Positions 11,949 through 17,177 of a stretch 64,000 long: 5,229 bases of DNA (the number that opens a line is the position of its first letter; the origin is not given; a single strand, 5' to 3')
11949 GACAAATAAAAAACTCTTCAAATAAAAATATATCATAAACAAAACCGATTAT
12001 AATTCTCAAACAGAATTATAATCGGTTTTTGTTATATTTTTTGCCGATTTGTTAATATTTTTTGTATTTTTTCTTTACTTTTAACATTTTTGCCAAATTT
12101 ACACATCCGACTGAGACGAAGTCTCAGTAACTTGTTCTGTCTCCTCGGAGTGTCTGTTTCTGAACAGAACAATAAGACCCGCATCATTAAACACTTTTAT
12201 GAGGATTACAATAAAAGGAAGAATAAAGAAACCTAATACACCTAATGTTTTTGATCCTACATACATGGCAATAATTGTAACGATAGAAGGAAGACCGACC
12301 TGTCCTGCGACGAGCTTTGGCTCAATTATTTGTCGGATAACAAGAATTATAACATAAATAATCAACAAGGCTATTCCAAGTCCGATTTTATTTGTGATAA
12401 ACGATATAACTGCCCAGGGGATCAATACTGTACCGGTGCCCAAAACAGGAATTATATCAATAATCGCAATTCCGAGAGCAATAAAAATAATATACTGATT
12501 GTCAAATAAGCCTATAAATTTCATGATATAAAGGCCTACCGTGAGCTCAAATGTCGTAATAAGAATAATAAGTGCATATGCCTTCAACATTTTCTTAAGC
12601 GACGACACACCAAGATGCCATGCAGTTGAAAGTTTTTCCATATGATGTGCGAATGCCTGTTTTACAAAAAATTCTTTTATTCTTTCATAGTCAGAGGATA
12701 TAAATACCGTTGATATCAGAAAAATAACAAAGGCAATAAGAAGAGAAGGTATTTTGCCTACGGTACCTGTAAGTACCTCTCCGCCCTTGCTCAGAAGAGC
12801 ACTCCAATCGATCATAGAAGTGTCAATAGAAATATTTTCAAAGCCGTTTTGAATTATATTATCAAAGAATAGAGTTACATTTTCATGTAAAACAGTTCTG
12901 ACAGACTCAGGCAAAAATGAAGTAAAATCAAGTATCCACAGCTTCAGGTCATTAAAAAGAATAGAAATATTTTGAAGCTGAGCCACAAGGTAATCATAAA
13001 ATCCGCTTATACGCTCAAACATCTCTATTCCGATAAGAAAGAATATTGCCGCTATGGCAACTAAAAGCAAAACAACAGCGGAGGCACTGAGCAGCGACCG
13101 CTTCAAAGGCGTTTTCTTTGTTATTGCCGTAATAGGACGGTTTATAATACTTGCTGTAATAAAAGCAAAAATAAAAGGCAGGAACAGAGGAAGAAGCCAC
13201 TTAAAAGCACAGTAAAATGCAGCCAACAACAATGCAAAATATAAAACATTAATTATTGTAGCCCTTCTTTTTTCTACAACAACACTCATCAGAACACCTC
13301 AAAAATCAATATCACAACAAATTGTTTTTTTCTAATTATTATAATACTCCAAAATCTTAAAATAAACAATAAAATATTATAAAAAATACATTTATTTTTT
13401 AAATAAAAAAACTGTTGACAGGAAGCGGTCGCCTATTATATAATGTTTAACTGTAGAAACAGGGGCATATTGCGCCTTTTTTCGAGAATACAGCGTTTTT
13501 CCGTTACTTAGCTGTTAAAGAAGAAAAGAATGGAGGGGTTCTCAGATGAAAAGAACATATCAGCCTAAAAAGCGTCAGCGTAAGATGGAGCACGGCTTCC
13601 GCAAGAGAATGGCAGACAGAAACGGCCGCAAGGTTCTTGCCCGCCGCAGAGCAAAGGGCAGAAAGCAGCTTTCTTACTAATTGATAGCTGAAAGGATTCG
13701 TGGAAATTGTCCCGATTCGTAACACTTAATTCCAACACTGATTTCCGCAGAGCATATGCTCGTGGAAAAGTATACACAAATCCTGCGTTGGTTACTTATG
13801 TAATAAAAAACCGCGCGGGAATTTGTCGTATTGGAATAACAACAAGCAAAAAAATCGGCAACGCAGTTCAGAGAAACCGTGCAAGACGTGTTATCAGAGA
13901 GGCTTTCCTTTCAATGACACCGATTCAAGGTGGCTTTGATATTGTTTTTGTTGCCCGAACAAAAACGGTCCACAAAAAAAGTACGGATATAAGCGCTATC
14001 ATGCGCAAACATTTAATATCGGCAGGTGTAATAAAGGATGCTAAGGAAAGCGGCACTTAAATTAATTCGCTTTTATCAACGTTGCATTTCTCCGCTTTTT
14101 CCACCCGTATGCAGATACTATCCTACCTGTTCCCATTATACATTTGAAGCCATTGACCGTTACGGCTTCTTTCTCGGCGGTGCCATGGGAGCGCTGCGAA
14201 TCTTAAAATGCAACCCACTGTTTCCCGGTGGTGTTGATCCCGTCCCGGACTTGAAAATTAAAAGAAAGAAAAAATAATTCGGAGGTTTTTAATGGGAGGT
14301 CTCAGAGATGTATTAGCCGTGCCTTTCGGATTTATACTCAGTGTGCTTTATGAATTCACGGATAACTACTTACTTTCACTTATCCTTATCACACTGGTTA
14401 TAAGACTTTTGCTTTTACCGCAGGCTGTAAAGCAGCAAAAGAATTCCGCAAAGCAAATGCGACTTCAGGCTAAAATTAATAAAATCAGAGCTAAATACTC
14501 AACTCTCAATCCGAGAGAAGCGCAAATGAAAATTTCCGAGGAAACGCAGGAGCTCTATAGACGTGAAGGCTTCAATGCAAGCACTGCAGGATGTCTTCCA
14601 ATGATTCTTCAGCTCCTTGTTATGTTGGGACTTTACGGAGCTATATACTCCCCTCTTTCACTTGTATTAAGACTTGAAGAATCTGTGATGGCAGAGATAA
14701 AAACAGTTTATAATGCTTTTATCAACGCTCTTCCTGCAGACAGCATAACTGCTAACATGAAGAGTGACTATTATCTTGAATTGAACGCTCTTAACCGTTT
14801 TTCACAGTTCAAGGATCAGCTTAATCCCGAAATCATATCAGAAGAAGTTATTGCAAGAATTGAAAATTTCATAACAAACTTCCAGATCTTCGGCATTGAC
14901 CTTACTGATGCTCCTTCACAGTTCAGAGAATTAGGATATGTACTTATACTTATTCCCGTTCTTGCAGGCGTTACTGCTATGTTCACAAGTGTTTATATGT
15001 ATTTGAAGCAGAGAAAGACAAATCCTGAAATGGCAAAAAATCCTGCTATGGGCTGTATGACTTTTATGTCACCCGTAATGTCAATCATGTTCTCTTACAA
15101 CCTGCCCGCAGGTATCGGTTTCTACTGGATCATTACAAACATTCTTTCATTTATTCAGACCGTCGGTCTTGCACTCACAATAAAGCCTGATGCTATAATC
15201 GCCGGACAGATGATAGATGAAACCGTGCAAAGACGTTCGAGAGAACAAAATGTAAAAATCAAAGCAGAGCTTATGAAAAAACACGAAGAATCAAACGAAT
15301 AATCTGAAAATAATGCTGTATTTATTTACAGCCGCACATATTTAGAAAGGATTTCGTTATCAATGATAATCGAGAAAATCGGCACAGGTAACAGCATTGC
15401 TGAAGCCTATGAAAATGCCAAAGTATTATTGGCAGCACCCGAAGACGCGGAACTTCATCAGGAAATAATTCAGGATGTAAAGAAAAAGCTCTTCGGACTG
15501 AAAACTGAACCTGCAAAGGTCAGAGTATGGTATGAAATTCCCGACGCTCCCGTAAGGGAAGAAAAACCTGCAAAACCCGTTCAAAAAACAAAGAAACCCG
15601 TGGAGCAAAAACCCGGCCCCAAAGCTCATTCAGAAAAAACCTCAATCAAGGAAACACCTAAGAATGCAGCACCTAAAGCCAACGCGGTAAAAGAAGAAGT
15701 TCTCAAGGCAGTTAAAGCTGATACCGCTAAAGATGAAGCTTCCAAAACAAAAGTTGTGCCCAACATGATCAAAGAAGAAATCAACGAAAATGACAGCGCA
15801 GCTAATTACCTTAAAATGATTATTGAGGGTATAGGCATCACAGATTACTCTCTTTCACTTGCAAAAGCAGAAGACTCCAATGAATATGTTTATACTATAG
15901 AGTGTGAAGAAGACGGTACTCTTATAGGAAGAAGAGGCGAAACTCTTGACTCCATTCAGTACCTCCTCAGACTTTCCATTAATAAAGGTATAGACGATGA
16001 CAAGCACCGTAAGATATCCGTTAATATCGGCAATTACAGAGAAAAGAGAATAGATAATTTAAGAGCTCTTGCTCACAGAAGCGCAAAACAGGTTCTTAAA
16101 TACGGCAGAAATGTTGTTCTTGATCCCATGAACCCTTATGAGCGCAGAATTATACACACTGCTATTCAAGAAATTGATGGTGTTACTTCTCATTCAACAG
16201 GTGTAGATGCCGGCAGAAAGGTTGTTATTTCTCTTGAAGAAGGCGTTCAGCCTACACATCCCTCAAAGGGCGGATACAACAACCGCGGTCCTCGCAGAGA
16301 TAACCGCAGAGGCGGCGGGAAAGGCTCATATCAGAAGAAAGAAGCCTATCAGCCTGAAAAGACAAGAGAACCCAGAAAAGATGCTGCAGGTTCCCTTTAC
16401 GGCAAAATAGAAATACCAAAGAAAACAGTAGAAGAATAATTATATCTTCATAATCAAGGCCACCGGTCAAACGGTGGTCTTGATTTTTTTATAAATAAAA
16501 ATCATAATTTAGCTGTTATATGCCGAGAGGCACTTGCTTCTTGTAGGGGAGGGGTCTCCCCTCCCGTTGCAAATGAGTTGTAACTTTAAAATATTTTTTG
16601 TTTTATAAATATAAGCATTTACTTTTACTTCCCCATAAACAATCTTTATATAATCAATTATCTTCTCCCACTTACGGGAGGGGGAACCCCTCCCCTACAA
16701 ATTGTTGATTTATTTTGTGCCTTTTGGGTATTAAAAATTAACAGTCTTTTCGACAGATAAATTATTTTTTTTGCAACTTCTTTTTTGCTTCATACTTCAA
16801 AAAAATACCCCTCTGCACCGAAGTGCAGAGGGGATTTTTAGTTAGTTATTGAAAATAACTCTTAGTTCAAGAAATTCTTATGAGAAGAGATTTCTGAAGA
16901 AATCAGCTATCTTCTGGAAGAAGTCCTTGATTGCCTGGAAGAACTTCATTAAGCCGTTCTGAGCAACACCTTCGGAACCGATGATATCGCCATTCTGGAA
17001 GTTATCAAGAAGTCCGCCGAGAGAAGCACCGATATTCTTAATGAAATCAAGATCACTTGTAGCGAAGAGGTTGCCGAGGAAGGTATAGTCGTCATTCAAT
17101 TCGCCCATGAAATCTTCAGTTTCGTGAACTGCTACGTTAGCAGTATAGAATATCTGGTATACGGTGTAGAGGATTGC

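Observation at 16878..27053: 10.2-kb gene for a signal-peptide-bearing protein built from at least six tandem modules of about 400-440 aa of an unrecognised type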

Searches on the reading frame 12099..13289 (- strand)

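Call 11: search_protein_families(library=pfam, proteins=[window:12099-13289:-], max_evalue=0.001)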
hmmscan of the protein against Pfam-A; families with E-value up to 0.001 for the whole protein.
window:12099-13289:- (396 aa): 1 family
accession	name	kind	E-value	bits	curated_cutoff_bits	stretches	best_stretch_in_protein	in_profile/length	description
PF01594.21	AI-2E_transport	-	2.8e-35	122.5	34.3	1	14-370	3-325/327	AI-2E family transporter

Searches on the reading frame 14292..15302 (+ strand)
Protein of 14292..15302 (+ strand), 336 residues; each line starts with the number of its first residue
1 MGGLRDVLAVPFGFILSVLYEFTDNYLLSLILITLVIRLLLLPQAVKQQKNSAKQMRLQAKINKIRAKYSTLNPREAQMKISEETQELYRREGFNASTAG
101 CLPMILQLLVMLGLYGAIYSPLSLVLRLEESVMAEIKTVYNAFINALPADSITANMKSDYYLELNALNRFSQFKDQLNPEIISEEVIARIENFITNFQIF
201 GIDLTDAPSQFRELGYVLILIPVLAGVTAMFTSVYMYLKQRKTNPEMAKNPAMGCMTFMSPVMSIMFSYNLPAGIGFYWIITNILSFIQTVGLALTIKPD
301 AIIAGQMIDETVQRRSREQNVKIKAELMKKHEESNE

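Call 11: search_protein_families(library=pfam, proteins=[window:14292-15302:+], max_evalue=0.001)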
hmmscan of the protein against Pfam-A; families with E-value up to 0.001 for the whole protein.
window:14292-15302:+ (336 aa): 1 family
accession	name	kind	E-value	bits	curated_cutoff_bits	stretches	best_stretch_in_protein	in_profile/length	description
PF02096.25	60KD_IMP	-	8.4e-39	133.6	35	1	26-291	1-159/163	60Kd inner membrane protein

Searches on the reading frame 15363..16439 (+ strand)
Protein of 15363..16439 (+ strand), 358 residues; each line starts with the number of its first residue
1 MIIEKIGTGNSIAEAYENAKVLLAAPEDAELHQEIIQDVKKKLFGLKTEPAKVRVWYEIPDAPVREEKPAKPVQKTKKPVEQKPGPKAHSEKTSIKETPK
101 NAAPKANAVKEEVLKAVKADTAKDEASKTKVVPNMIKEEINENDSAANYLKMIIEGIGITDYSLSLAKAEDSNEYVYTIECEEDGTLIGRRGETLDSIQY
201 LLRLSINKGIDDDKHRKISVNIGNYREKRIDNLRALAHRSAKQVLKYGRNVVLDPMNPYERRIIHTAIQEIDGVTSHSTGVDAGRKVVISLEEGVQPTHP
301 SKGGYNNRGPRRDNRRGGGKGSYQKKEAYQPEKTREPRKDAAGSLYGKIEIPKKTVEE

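Call 11: search_protein_families(library=pfam, proteins=[window:15363-16439:+], max_evalue=0.001)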
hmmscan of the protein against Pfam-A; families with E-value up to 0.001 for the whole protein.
window:15363-16439:+ (358 aa): 3 families
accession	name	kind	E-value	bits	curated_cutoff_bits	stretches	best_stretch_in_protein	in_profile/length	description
PF01424.28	R3H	-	6.8e-17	61.7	26.8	1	232-290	2-59/60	R3H domain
PF13083.13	KH_KhpA-B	-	4.9e-09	36.4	32.1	1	155-209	9-65/73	KhpA/KhpB, KH domain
PF14804.11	Jag_N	-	2.3e-08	34.8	25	1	8-56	2-49/50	Jag N-terminus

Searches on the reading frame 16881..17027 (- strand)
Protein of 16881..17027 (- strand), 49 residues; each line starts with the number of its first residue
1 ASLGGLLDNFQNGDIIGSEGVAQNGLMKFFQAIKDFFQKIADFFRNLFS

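Call 84: search_protein_families(library=ncbifam, max_evalue=10, proteins=[window:16881-17027:-])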
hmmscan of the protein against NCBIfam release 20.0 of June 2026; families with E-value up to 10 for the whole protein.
seq(49 aa): 2 families
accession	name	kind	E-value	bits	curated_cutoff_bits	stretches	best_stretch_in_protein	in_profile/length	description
NF033938.0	porH_2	subfamily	0.024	15.2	30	1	28-48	15-35/63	PorH family porin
NF010894.0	PRK14301.1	equivalog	0.067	12.2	548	1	14-48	67-101/373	chaperone protein DnaJ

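Call 85: search_protein_families(library=pfam, max_evalue=10, proteins=[window:16881-17027:-])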
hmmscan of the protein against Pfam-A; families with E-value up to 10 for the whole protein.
seq(49 aa): 1 family
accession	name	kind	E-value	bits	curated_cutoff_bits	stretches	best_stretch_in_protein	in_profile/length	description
PF12153.13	CAP18_C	-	0.27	11.6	20.5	2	38-46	20-28/28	LPS binding domain of CAP18 (C terminal)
